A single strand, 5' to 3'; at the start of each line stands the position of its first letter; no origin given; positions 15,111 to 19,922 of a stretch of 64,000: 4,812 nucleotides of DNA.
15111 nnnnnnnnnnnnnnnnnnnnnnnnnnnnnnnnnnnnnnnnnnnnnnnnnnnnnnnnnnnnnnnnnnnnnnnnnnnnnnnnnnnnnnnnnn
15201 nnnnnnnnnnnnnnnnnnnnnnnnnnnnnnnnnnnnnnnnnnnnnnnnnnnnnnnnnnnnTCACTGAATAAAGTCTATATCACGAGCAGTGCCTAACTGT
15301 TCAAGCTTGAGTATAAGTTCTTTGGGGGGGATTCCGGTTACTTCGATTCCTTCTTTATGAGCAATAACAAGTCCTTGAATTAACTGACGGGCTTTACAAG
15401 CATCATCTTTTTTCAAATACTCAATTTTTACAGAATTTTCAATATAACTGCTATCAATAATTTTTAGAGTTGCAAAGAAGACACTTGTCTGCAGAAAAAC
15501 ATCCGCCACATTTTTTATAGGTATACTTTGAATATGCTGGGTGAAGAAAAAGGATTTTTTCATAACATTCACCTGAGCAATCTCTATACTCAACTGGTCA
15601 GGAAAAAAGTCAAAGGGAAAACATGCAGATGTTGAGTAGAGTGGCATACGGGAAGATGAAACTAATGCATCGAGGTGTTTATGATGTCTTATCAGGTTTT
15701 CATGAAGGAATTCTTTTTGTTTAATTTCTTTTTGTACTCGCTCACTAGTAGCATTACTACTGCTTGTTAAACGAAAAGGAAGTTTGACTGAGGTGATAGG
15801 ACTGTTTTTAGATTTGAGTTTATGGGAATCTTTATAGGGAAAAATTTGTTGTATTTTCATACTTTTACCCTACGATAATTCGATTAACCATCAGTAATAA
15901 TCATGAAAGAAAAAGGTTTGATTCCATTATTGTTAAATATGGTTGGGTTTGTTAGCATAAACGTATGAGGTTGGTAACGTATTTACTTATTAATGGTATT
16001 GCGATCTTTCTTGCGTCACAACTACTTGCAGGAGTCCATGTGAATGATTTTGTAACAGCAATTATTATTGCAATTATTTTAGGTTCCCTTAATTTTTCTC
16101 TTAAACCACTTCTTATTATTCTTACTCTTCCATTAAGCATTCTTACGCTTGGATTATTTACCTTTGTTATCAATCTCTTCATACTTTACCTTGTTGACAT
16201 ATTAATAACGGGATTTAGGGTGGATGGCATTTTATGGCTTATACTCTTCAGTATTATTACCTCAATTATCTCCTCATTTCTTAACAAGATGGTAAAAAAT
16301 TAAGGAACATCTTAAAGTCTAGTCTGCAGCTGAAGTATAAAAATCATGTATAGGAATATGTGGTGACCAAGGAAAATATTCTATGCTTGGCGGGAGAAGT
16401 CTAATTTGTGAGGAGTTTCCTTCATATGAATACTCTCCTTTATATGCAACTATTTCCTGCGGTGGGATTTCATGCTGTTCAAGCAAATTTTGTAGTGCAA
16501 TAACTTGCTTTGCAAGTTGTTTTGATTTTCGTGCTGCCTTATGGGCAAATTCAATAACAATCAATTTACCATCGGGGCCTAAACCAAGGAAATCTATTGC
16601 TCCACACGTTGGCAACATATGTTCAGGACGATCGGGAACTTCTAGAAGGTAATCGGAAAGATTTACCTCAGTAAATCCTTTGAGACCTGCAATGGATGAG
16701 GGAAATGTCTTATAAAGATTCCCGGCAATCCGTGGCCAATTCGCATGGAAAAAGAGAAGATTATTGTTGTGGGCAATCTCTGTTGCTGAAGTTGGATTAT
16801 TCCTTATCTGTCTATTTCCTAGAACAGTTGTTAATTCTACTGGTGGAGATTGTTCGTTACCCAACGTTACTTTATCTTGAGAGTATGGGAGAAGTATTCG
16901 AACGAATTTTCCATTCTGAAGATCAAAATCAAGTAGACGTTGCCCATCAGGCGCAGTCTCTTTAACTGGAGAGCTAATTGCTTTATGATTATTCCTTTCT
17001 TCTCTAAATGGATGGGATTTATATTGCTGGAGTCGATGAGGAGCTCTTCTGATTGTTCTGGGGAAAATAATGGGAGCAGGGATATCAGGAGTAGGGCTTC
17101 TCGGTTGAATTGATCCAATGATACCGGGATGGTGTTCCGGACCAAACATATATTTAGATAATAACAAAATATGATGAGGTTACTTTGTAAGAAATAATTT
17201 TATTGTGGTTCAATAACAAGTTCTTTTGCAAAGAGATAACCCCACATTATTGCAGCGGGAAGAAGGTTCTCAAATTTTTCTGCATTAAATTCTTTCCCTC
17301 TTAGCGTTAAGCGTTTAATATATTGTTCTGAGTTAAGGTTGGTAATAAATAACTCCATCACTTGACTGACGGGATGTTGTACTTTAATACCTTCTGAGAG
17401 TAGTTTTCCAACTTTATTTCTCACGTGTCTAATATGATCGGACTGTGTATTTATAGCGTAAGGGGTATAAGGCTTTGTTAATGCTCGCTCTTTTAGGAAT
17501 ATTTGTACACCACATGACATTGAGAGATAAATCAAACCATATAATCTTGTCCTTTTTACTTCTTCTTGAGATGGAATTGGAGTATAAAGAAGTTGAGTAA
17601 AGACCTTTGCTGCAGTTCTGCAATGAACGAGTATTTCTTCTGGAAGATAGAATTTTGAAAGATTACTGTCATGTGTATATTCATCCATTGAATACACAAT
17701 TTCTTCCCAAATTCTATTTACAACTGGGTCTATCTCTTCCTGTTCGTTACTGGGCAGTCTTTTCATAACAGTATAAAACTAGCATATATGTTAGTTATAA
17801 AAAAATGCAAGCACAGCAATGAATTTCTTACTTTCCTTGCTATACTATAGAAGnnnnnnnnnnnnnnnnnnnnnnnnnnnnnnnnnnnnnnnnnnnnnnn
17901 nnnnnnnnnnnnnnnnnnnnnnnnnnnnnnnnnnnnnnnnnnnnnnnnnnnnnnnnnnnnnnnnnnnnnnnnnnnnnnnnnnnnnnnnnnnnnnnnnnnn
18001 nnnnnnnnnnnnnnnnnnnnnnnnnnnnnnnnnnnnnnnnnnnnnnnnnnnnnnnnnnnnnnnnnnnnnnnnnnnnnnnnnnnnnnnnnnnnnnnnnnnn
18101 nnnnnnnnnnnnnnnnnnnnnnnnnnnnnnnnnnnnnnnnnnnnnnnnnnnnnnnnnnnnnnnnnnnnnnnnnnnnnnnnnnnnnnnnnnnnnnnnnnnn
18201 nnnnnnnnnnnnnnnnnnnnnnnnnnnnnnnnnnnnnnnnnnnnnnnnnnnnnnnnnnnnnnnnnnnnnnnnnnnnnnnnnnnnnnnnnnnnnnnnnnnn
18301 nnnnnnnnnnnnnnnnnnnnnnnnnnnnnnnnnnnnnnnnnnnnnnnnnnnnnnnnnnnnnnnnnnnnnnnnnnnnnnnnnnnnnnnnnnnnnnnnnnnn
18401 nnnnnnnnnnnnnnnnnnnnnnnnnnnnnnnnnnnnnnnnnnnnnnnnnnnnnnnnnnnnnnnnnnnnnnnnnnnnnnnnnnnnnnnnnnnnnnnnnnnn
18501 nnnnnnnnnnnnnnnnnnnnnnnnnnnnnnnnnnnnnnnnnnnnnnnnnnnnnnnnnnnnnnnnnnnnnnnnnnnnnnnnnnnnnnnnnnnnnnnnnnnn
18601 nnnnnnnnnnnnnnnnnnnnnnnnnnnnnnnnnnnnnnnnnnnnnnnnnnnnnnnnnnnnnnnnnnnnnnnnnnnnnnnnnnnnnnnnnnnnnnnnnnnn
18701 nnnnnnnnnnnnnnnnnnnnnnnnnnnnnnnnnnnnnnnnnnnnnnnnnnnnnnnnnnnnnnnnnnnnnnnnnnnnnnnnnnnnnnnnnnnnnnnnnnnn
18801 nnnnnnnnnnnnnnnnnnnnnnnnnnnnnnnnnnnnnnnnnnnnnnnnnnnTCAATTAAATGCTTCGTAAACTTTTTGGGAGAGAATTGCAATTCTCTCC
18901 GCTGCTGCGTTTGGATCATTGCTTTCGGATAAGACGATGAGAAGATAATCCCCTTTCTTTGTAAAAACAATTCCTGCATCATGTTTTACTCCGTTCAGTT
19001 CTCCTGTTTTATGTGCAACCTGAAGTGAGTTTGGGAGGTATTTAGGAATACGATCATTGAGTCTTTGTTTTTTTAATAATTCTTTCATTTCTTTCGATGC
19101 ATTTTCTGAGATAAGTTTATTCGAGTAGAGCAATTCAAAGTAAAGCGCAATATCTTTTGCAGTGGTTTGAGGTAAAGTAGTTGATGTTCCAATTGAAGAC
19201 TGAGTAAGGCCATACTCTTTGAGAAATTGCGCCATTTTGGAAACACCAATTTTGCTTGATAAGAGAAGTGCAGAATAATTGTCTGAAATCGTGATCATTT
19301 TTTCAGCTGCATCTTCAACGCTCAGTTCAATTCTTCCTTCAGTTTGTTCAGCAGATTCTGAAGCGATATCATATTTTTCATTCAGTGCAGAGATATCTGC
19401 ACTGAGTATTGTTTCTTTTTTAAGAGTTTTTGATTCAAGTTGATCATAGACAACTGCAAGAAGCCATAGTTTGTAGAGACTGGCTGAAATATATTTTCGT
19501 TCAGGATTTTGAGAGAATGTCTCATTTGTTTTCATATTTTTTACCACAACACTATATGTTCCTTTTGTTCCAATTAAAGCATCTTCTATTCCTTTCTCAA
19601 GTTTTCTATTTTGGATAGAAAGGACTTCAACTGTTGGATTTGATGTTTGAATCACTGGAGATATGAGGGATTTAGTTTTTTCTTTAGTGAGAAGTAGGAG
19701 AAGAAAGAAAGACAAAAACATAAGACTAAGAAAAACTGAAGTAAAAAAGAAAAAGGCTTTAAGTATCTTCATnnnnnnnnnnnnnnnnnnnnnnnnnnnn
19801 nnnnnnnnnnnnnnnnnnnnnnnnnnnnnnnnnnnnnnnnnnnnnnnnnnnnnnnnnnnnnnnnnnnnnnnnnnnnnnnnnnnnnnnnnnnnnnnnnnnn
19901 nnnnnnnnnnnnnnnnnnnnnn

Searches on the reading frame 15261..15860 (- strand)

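Call 30: search_protein_families(library=pfam, proteins=[window:15261-15860:-], max_evalue=0.001)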
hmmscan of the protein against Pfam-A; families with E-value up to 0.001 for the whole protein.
window:15261-15860:- (199 aa): 0 families

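Call 76: search_protein_families(library=pfam, proteins=[window:15261-15860:-], max_evalue=10)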
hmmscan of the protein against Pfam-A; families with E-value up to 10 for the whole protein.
window:15261-15860:- (199 aa): 1 family
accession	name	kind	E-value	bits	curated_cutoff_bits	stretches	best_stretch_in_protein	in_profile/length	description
PF14470.12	bPH_3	-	0.016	16.1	23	1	100-162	35-94/95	Bacterial PH domain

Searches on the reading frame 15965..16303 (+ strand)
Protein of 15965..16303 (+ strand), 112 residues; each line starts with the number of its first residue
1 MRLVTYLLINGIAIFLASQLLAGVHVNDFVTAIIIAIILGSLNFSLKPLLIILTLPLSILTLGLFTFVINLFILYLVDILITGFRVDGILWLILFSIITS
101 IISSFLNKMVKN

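Call 30: search_protein_families(library=pfam, proteins=[window:15965-16303:+], max_evalue=0.001)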
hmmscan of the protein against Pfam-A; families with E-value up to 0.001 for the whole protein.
window:15965-16303:+ (112 aa): 1 family
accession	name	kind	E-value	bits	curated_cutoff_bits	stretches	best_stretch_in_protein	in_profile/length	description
PF04020.18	Phage_holin_4_2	-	1.6e-27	96.5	28.8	1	1-105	1-105/105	Mycobacterial 4 TMS phage holin, superfamily IV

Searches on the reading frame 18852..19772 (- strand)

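Call 30: search_protein_families(library=pfam, proteins=[window:18852-19772:-], max_evalue=0.001)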
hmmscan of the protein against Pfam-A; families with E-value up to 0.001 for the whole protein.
window:18852-19772:- (306 aa): 2 families
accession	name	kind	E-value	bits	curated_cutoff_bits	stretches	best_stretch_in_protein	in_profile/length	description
PF13354.11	Beta-lactamase2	-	3.9e-45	154.3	22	1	74-281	1-213/214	Beta-lactamase enzyme family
PF00768.25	Peptidase_S11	-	1.9e-05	24.7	27.6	1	86-263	27-208/239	D-alanyl-D-alanine carboxypeptidase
